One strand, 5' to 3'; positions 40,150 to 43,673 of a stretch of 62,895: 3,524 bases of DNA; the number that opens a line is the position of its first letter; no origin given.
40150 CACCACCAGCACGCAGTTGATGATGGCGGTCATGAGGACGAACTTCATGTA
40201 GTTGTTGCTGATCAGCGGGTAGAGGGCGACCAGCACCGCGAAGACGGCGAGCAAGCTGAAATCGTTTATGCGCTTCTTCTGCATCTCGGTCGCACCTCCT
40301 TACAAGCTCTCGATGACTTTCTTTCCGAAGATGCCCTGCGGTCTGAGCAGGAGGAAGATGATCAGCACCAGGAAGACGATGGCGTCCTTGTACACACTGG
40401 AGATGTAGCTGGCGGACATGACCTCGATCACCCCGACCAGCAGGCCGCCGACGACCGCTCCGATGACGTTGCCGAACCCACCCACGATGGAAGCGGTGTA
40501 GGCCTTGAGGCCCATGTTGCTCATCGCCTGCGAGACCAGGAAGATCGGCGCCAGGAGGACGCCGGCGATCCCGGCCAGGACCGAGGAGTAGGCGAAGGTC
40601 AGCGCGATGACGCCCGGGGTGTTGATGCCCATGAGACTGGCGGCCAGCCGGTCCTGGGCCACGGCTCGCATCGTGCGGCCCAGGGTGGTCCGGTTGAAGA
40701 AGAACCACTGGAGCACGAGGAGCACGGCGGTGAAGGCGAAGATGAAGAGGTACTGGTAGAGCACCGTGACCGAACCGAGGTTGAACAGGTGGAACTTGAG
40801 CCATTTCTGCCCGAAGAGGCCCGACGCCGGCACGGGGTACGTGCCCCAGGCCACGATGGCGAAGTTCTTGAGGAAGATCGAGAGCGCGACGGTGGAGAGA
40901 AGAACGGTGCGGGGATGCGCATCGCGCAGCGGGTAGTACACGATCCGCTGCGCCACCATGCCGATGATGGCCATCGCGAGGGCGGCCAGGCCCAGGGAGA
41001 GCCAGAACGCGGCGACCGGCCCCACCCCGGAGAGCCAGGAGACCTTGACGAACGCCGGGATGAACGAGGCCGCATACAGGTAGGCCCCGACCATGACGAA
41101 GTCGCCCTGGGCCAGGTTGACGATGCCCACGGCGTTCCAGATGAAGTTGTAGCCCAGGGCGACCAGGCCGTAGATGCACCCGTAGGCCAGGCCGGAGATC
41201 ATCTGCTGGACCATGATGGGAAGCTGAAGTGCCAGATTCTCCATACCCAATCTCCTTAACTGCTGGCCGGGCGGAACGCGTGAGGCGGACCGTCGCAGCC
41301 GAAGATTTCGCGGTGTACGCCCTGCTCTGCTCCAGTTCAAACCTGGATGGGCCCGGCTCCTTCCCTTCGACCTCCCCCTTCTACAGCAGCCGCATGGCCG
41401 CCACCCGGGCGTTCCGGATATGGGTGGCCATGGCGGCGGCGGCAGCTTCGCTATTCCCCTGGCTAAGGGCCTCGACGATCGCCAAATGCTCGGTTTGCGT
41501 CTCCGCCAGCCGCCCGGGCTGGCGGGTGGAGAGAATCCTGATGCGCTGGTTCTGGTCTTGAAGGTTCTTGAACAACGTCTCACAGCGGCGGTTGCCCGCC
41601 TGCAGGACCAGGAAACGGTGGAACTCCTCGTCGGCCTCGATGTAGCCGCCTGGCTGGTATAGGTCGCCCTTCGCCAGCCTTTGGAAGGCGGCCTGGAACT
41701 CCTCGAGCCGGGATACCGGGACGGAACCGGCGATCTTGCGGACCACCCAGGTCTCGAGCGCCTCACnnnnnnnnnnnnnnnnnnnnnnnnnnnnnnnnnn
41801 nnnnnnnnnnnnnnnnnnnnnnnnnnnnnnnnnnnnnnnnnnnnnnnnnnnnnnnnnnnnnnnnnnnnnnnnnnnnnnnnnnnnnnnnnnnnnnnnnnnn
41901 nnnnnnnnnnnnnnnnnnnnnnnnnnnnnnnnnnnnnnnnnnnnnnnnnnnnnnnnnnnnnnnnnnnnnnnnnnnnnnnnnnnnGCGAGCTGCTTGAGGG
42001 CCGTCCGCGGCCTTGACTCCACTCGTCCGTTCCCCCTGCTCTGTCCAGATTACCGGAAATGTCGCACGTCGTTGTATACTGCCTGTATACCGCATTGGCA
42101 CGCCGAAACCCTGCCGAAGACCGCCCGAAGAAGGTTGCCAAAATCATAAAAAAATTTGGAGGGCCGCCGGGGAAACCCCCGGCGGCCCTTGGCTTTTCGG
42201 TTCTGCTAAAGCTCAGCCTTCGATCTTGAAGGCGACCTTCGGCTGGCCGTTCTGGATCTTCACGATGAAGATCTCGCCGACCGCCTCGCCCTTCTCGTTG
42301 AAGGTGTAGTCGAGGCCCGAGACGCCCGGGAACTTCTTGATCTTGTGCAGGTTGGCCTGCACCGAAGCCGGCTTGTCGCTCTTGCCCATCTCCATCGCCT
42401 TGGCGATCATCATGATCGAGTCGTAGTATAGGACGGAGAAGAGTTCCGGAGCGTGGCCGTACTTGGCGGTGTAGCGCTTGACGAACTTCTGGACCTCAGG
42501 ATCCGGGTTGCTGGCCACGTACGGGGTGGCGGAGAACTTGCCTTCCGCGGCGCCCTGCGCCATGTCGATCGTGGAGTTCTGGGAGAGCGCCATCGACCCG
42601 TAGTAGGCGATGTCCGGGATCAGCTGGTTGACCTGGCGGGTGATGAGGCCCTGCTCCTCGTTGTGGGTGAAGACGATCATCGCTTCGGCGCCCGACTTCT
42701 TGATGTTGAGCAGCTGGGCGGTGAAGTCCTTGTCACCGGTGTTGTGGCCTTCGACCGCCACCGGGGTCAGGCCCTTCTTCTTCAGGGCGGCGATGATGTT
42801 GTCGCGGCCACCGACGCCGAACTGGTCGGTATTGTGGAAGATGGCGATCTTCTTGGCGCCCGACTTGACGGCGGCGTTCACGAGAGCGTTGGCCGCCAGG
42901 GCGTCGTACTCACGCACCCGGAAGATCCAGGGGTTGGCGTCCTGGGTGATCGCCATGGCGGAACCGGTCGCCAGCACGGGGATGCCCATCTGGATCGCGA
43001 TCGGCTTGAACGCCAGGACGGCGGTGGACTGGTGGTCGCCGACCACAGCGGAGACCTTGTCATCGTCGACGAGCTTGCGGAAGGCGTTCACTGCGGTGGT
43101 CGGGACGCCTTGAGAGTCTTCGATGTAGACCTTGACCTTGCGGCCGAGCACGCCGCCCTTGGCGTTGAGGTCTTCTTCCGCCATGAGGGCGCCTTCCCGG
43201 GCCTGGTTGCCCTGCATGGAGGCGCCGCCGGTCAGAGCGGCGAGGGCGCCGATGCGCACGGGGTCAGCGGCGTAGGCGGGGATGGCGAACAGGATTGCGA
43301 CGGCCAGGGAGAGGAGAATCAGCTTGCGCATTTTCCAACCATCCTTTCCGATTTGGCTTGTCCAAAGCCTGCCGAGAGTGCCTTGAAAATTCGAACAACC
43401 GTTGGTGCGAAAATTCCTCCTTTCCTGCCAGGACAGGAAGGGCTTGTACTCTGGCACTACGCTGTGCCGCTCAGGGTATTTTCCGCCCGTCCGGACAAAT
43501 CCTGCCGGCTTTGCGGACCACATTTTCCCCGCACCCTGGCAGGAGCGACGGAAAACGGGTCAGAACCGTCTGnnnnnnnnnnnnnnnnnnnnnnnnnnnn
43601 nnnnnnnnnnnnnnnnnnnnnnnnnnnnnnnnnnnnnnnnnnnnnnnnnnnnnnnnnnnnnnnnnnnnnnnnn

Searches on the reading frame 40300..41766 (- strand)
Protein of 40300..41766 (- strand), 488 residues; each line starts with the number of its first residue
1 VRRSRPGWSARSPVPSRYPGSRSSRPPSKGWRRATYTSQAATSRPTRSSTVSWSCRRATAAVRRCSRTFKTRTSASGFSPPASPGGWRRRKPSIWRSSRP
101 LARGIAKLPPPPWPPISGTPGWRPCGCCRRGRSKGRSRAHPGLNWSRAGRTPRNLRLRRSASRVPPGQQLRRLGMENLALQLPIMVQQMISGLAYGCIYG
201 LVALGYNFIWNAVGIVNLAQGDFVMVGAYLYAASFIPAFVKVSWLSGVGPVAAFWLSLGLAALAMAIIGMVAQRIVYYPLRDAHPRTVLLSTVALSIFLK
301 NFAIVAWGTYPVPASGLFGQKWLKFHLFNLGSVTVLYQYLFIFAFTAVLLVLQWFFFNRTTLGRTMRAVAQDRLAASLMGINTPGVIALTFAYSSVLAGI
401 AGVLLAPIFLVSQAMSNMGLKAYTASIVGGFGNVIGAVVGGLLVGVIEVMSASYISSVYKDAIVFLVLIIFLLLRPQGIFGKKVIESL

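Call 87: search_protein_families(library=pfam, proteins=[window:40300-41766:-], max_evalue=0.00001)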
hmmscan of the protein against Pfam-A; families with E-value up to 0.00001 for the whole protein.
window:40300-41766:- (488 aa): 1 family
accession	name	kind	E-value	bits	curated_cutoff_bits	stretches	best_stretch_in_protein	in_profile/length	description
PF02653.21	BPD_transp_2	-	3.3e-38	131.8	26.8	1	189-472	2-269/269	Branched-chain amino acid transport system / permease component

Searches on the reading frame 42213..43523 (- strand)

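Call 87: search_protein_families(library=pfam, proteins=[window:42213-43523:-], max_evalue=0.00001)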
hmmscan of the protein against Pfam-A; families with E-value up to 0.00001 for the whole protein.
window:42213-43523:- (436 aa): 3 families
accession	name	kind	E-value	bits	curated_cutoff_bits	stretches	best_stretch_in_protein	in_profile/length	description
PF13458.12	Peripla_BP_6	-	2.2e-63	215.5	31.7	1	88-426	1-342/343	Periplasmic binding protein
PF01094.35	ANF_receptor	-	1.2e-27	97.4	25.4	1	109-422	3-349/353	Receptor family ligand binding region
PF13433.12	Peripla_BP_5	-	1.5e-21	77.4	27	2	89-175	1-87/363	Periplasmic binding protein domain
